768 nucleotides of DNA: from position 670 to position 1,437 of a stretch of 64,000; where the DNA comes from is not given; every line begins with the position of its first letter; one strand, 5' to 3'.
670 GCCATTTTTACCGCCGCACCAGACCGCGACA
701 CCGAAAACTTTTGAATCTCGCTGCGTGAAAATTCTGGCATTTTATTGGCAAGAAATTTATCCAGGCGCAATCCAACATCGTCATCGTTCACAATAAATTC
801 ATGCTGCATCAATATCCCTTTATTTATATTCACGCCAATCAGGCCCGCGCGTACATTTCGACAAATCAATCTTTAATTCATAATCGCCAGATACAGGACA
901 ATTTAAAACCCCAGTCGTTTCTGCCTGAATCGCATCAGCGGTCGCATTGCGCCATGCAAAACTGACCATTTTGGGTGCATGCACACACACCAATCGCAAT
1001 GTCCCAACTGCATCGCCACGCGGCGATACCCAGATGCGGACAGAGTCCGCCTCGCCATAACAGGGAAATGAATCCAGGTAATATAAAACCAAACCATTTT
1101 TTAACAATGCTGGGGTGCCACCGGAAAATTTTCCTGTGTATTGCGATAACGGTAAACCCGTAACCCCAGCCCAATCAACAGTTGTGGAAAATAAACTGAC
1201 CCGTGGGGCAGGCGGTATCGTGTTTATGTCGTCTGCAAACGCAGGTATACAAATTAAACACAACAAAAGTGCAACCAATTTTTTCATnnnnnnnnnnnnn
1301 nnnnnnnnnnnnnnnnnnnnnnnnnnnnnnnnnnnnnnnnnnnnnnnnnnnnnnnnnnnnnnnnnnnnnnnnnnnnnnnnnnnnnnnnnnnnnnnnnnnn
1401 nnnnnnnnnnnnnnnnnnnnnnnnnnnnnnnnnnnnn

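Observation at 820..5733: Operon of three tandem giant prepilin-like paralogs plus a Zn-ribbon membrane protein and a secreted Cys protein, with no filament-assembly genes in 64 kb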

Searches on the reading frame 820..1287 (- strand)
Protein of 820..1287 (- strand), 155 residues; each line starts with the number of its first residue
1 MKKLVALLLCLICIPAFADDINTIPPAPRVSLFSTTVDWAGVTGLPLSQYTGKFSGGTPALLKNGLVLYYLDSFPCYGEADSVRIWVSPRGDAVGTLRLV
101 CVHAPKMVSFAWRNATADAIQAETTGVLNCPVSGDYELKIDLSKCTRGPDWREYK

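Call 3: search_protein_families(library=pfam, proteins=[window:820-1287:-], max_evalue=1)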
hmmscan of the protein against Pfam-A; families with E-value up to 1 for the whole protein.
window:820-1287:- (155 aa): 1 family
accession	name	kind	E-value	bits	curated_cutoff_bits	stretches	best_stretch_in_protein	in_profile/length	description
PF07691.17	PA14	-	0.038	14.2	24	1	115-144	41-69/147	PA14 domain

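Call 4: search_protein_families(library=ncbifam, proteins=[window:820-1287:-], max_evalue=1)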
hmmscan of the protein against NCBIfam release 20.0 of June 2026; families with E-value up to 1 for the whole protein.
window:820-1287:- (155 aa): 0 families

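Call 29: find_encoding_contigs(protein=window:820-1287:-, flank=10000, max_places=2)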
Protein window:820-1287:- (155 aa): 1 contig read that carries it; 1 place shown.
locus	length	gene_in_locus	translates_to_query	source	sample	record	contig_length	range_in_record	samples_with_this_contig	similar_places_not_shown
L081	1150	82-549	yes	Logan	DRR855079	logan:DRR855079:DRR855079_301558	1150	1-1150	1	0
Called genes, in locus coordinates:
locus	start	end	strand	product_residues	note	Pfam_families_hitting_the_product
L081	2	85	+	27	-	?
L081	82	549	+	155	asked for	-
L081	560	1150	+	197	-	?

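Call 87: search_solved_structures(query=A6, max_evalue=10)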
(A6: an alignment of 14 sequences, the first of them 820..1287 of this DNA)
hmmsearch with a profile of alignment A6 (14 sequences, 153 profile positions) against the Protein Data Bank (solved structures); distinct sequences matched with E-value up to 10: 0.
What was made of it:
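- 820..1287 (-): P5, 155 aa. A secreted or periplasmic protein with a signal peptide, a conserved mature N-terminal motif (PR-V/I-S-I/L-FST-S/T-x-DW) and four invariant Cys. No Pfam family above threshold and no PDB relatives (calls 3, 87).
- P5 has no detectable similarity to TcpF or CofJ, or to any solved structure (call 87).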
